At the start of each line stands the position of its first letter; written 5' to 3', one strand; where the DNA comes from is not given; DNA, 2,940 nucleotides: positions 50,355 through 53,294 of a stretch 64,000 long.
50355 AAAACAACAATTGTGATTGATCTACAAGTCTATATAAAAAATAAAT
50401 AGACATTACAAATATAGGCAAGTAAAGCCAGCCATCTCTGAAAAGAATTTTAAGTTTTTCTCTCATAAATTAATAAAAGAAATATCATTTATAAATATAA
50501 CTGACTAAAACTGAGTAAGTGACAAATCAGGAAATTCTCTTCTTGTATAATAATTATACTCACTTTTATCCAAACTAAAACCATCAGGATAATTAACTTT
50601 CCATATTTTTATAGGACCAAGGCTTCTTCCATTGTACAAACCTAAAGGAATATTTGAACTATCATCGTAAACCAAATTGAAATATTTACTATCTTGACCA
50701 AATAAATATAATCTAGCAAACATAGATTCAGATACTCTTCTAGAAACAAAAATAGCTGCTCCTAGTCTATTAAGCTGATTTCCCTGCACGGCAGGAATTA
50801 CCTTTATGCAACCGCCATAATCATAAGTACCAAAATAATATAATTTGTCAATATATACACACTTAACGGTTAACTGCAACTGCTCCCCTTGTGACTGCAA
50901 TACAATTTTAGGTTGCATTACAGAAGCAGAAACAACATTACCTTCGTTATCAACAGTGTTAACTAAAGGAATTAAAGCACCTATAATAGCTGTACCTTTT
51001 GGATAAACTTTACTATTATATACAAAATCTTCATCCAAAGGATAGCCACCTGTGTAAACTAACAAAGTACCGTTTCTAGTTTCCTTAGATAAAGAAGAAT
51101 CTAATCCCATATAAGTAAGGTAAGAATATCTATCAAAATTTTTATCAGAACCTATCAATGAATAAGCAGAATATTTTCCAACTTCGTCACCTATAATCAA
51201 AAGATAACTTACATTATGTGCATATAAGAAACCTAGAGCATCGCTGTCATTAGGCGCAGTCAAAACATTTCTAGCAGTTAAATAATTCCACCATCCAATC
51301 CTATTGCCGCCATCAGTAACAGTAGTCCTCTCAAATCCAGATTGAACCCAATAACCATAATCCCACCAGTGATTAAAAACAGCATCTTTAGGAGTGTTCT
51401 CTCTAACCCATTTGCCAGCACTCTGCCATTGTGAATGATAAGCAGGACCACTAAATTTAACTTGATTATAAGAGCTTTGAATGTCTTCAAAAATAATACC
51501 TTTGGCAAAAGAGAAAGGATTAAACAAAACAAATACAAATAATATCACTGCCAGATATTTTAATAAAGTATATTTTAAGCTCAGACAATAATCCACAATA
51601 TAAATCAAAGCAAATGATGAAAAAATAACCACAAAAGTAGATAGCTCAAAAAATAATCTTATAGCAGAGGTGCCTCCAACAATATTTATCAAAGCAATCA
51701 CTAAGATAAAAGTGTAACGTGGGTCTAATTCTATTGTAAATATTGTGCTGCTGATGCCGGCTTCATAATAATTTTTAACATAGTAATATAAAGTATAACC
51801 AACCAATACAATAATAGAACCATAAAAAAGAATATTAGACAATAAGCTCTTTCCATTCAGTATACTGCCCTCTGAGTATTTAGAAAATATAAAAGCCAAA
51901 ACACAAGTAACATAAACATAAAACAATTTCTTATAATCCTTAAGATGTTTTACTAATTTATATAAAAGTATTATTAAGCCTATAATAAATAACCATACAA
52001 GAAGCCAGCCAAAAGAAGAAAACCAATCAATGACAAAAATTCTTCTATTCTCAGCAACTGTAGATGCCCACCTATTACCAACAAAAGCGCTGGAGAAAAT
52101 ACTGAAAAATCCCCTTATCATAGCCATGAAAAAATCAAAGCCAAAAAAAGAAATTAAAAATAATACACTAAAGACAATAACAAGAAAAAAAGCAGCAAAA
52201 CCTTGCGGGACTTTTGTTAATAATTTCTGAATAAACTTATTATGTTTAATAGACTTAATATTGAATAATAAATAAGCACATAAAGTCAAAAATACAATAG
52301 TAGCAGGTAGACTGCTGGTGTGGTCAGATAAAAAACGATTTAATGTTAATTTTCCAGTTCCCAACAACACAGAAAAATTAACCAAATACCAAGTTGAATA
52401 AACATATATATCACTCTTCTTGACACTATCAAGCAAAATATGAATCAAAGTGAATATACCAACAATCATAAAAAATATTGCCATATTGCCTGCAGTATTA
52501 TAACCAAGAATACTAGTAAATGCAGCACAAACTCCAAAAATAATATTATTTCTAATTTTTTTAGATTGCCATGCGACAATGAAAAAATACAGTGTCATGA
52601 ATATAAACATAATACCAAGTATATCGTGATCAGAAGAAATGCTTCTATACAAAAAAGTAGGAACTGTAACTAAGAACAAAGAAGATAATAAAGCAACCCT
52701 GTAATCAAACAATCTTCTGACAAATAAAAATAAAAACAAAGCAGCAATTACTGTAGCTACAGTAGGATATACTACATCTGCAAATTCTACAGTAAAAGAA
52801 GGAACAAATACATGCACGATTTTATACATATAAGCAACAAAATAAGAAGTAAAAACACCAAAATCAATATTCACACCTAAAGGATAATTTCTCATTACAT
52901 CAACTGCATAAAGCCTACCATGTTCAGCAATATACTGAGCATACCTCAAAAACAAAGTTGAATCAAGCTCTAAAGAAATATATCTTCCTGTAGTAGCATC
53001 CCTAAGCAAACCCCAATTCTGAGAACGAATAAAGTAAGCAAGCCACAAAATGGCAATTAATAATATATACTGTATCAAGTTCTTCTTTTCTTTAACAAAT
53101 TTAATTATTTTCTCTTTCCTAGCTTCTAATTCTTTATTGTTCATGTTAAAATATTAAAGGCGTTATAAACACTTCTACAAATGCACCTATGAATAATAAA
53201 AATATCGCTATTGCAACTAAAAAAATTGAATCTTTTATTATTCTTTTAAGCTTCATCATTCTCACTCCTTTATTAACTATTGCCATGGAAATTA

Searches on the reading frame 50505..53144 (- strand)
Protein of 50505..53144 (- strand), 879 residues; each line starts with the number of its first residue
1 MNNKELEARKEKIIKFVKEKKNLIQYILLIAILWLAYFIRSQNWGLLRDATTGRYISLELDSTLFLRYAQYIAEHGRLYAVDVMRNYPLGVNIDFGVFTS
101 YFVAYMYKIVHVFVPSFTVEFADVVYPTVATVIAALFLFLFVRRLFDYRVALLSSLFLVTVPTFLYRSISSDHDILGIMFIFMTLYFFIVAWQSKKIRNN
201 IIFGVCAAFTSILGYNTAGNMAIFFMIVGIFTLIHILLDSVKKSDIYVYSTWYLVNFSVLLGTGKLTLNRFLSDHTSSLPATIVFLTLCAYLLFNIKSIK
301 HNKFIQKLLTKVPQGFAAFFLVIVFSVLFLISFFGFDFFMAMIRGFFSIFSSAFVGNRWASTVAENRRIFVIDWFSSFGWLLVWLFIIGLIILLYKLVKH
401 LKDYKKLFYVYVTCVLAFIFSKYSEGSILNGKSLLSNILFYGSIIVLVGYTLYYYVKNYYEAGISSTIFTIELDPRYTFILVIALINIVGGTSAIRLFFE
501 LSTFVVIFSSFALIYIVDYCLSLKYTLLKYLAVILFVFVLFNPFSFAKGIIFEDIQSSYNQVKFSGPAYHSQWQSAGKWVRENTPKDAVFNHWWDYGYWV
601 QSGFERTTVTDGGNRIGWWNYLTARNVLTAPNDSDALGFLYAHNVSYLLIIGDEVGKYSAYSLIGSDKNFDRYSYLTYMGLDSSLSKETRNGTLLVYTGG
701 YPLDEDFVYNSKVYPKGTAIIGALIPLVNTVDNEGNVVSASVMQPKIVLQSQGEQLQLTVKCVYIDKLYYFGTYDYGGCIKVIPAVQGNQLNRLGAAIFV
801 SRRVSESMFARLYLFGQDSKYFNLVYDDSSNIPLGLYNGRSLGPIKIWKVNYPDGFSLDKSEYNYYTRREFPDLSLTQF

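Call 27: search_protein_families(library=pfam, proteins=[window:50505-53144:-], max_evalue=0.001)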
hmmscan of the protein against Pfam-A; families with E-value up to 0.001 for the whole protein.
window:50505-53144:- (879 aa): 3 families
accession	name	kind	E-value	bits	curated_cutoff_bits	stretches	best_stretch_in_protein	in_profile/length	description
PF02516.20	STT3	-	5.6e-19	69.4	24.5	1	27-351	4-321/405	Oligosaccharyl transferase STT3, N-terminal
PF13231.12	PMT_2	-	2.2e-11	44.7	26.1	1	104-259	7-156/160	Dolichyl-phosphate-mannose-protein mannosyltransferase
PF21436.2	STT3-PglB_core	-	0.0001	23.3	23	1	592-634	7-49/131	STT3/PglB/AglB core domain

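Call 70: search_protein_families(library=ncbifam, proteins=[window:50505-53144:-], max_evalue=0.001)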
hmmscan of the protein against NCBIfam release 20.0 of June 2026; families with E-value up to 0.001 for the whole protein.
window:50505-53144:- (879 aa): 1 family
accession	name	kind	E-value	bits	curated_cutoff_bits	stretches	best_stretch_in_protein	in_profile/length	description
TIGR04154.1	archaeo_STT3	subfamily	7.3e-33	113.9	450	1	27-696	2-634/831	oligosaccharyl transferase, archaeosortase A system-associated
